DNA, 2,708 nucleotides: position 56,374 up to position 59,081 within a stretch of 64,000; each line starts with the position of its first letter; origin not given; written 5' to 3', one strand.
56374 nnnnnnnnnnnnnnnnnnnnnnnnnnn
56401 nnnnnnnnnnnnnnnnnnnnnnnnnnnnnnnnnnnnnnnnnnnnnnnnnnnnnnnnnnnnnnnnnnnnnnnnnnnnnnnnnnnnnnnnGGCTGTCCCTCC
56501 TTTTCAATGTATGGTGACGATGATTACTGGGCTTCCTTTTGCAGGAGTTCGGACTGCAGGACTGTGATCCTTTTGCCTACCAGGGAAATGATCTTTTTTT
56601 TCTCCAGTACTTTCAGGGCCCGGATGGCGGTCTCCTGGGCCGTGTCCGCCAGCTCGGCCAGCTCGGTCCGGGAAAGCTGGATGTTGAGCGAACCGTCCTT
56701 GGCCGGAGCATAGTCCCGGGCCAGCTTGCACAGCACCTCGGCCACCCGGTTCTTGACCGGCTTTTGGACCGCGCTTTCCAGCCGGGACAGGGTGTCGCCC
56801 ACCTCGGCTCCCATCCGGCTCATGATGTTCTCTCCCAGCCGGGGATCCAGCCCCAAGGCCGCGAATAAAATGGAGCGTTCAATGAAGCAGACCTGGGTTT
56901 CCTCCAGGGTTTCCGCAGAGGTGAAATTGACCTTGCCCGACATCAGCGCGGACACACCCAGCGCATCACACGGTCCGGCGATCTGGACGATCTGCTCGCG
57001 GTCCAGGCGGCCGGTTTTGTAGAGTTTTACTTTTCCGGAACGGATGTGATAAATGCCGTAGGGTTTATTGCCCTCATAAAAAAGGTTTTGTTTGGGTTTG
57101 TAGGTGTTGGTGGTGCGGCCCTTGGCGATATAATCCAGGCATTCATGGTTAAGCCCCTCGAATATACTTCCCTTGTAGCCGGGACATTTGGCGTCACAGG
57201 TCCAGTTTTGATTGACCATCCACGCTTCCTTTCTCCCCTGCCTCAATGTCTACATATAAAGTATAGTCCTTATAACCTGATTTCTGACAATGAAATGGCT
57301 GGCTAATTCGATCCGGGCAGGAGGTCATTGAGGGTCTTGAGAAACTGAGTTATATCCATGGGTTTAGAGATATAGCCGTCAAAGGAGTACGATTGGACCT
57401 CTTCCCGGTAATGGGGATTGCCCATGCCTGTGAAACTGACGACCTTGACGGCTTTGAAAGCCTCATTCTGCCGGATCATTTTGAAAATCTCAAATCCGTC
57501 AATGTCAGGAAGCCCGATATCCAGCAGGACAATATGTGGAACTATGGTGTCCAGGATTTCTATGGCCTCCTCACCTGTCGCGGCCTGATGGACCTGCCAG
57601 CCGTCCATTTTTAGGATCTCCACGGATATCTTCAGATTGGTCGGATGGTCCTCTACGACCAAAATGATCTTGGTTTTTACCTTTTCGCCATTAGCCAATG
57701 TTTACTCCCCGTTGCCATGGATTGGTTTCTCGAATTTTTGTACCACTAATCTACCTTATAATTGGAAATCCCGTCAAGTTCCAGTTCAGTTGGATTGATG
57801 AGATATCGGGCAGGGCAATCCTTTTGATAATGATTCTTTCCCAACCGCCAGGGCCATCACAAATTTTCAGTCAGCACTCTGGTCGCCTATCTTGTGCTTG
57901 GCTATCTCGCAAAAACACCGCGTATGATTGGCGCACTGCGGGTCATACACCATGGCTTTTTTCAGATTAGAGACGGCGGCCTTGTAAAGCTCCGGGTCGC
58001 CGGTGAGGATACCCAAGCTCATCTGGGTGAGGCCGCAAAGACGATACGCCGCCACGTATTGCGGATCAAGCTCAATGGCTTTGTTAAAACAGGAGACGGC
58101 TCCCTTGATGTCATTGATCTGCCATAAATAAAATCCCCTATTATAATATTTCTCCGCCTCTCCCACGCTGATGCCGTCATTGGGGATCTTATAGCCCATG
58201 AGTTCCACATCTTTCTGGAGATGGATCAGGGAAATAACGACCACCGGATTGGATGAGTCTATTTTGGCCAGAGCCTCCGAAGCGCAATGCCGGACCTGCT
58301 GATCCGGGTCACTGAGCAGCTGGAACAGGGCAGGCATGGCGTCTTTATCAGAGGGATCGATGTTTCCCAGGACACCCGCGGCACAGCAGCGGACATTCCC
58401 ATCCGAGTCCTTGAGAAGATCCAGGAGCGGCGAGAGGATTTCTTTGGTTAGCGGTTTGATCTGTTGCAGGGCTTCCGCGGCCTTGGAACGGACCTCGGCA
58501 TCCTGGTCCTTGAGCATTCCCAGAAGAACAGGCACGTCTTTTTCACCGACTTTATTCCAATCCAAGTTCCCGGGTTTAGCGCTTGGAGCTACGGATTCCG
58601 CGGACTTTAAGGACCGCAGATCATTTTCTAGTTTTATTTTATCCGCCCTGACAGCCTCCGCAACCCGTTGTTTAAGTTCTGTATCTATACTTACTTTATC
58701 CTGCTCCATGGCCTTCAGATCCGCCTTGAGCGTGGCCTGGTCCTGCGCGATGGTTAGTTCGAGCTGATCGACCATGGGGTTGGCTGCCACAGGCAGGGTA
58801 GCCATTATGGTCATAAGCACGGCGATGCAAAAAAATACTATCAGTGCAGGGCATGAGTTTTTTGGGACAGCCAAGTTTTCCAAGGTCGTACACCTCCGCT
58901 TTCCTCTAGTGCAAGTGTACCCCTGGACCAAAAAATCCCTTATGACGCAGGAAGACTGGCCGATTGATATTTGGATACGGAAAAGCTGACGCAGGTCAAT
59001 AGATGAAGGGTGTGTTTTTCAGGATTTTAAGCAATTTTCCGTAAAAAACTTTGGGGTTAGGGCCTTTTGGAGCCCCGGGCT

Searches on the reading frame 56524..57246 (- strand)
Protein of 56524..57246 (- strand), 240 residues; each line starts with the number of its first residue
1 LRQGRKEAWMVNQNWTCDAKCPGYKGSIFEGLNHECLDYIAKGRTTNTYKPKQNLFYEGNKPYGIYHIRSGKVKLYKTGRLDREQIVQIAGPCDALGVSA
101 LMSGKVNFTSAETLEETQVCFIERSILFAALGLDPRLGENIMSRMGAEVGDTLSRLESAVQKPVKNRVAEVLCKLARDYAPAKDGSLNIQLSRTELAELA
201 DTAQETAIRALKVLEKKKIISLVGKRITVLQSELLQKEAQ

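Call 11: search_protein_families(library=pfam, proteins=[window:56524-57246:-])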
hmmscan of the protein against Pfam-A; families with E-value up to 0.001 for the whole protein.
window:56524-57246:- (240 aa): 2 families
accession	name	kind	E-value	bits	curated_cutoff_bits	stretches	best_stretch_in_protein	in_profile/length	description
PF00027.35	cNMP_binding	-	3e-14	53.2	27.5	1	48-128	3-83/89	Cyclic nucleotide-binding domain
PF13545.12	HTH_Crp_2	-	1e-13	51.4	27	1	167-237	2-69/70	Crp-like helix-turn-helix domain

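Call 25: list_cluster_members(proteins=[P0007, P0052, window:56321-56488:-, window:56524-57246:-, window:48409-51081:-])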
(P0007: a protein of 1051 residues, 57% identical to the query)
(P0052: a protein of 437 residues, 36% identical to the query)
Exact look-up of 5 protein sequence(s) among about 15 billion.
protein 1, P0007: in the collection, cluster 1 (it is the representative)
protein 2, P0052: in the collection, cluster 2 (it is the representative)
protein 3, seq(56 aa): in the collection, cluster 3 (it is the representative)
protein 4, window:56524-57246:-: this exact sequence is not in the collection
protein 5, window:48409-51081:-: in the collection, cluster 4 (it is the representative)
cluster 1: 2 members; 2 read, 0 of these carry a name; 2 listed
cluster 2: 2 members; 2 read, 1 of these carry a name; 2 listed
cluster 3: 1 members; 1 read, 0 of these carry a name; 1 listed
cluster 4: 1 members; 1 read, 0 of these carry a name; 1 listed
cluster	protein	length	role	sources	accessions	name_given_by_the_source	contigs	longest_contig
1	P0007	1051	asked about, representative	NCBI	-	-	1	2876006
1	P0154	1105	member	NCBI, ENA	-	-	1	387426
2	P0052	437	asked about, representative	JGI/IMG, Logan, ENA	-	-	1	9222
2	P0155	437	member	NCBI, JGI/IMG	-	PAS domain S-box-containing protein/putative nucleotidyltransferase with HDIG domain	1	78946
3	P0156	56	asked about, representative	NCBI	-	-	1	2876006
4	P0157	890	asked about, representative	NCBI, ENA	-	-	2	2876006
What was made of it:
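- On Standalone small membrane protein: The cluster has a single member, from the window's own contig (call 25).
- The 56-aa product has no relatives as a standalone protein and is a singleton cluster (call 25).
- Tried and rejected: The cluster look-up (call 25) was what opened the case.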

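Call 36: find_encoding_contigs(protein=window:56524-57219:-, flank=6000, max_places=10)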
Protein window:56524-57219:- (231 aa): 2 contigs read that carry it; 2 places shown.
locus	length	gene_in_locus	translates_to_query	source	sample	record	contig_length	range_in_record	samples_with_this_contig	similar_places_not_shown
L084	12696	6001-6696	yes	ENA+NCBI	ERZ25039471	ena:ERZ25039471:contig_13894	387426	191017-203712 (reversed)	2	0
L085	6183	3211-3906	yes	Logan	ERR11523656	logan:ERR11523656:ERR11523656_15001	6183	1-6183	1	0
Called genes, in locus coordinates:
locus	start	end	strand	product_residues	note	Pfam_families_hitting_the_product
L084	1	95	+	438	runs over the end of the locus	PF02321:OEP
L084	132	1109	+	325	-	PF25917:BSH_RND (weak), PF25973:BSH_CzcB, PF25984:BSH_YknX (faint), PF25990:Beta-barrel_YknX (weak), PF25967:RND-MFP_C (faint), PF25975:CzcB_C (weak)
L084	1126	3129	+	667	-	PF00005:ABC_tran, PF13304:AAA_21 (faint), PF12704:MacB_PCD, PF02687:FtsX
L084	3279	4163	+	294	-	PF00990:GGDEF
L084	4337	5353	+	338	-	PF12717:Cnd1 (faint), PF12755:Vac14_Fab1_bd (faint), PF00514:Arm (faint), PF20168:PDS5 (weak), PF13646:HEAT_2, PF00515:TPR_1 (weak), PF07719:TPR_2 (weak), PF13414:TPR_11 (weak), +4 more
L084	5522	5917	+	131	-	PF20161:VpsR (weak), PF00072:Response_reg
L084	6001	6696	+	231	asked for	PF00027:cNMP_binding, PF13545:HTH_Crp_2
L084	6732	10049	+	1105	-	PF00989:PAS, PF08448:PAS_4, PF13426:PAS_9, PF00989:PAS, PF08447:PAS_3, PF08448:PAS_4, PF13426:PAS_9, PF00989:PAS, +15 more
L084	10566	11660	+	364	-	PF00989:PAS (weak), PF08448:PAS_4 (weak), PF13426:PAS_9 (weak), PF00512:HisKA, PF02518:HATPase_c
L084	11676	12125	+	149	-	PF00072:Response_reg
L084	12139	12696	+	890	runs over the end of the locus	PF00072:Response_reg, PF00989:PAS, PF08448:PAS_4, PF13426:PAS_9, PF08448:PAS_4, PF00989:PAS, PF08447:PAS_3, PF08448:PAS_4, +5 more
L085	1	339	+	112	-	?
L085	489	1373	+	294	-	PF00990:GGDEF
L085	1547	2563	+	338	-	PF12717:Cnd1 (faint), PF12755:Vac14_Fab1_bd (faint), PF00514:Arm (faint), PF20168:PDS5 (weak), PF13646:HEAT_2, PF00515:TPR_1 (weak), PF07719:TPR_2 (weak), PF13414:TPR_11 (weak), +4 more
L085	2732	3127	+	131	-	PF20161:VpsR (weak), PF00072:Response_reg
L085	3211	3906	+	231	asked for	PF00027:cNMP_binding, PF13545:HTH_Crp_2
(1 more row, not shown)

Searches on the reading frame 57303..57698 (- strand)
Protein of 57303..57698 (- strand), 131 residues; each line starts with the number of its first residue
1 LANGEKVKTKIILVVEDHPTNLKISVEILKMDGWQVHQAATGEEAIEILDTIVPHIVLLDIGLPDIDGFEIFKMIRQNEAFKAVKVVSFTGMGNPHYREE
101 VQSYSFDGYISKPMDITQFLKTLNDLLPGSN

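Call 11: search_protein_families(library=pfam, proteins=[window:57303-57698:-])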
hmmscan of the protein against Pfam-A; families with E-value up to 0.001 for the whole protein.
window:57303-57698:- (131 aa): 2 families
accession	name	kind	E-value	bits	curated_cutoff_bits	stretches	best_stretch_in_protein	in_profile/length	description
PF00072.30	Response_reg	-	2.8e-24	85.8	30.2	1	12-123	1-110/111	Response regulator receiver domain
PF20161.5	VpsR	-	7.7e-07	29.3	23.7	1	9-123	10-120/121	VpsR domain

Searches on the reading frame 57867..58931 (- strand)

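Call 11: search_protein_families(library=pfam, proteins=[window:57867-58931:-])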
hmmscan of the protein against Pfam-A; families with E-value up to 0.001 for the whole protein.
window:57867-58931:- (354 aa): 15 families
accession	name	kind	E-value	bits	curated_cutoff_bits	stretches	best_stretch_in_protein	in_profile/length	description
PF13646.12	HEAT_2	-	1e-18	67.8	27.7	2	167-239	2-71/88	HEAT repeats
PF02985.28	HEAT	-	1e-18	66.1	23.5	2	133-158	2-27/31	HEAT repeat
PF13513.12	HEAT_EZ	-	2.2e-15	57.2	27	1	196-224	27-55/55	HEAT-like repeat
PF22646.2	PPP2R1A-like_HEAT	-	9.4e-09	36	27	0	133-157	9-33/78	PPP2R1A-like HEAT repeat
PF13414.12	TPR_11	-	1.1e-08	35.1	26.8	1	272-307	7-42/42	TPR repeat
PF12755.13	Vac14_Fab1_bd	-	1.3e-07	32.6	22.1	0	156-196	19-59/97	Vacuolar 14 Fab1-binding region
PF00514.29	Arm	-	1.9e-07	31.4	20.6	0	165-191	13-39/41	Armadillo/beta-catenin-like repeat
PF07719.23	TPR_2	-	9.3e-07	29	27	1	259-292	1-34/34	Tetratricopeptide repeat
PF00515.34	TPR_1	-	3.2e-06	27.2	27.8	1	259-292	1-34/34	Tetratricopeptide repeat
PF20168.4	PDS5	-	5.2e-06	25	27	1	137-224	290-387/1053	Sister chromatid cohesion protein PDS5 protein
PF13181.12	TPR_8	-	7.5e-06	26.1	25.7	1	262-292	4-34/34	Tetratricopeptide repeat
PF12717.13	Cnd1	-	2.6e-05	24.8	26.4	0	161-232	18-93/162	non-SMC mitotic condensation complex subunit 1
PF05004.19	IFRD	-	0.00016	21.1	25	0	196-222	213-239/306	Interferon-related developmental regulator (IFRD)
PF01602.26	Adaptin_N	-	0.00039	19.6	37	0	139-207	122-194/524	Adaptin N terminal region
PF25767.1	ARM_TBCD_2nd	-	0.00099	19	29.7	0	114-158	60-104/245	Tubulin-specific chaperone D-like, ARM repeats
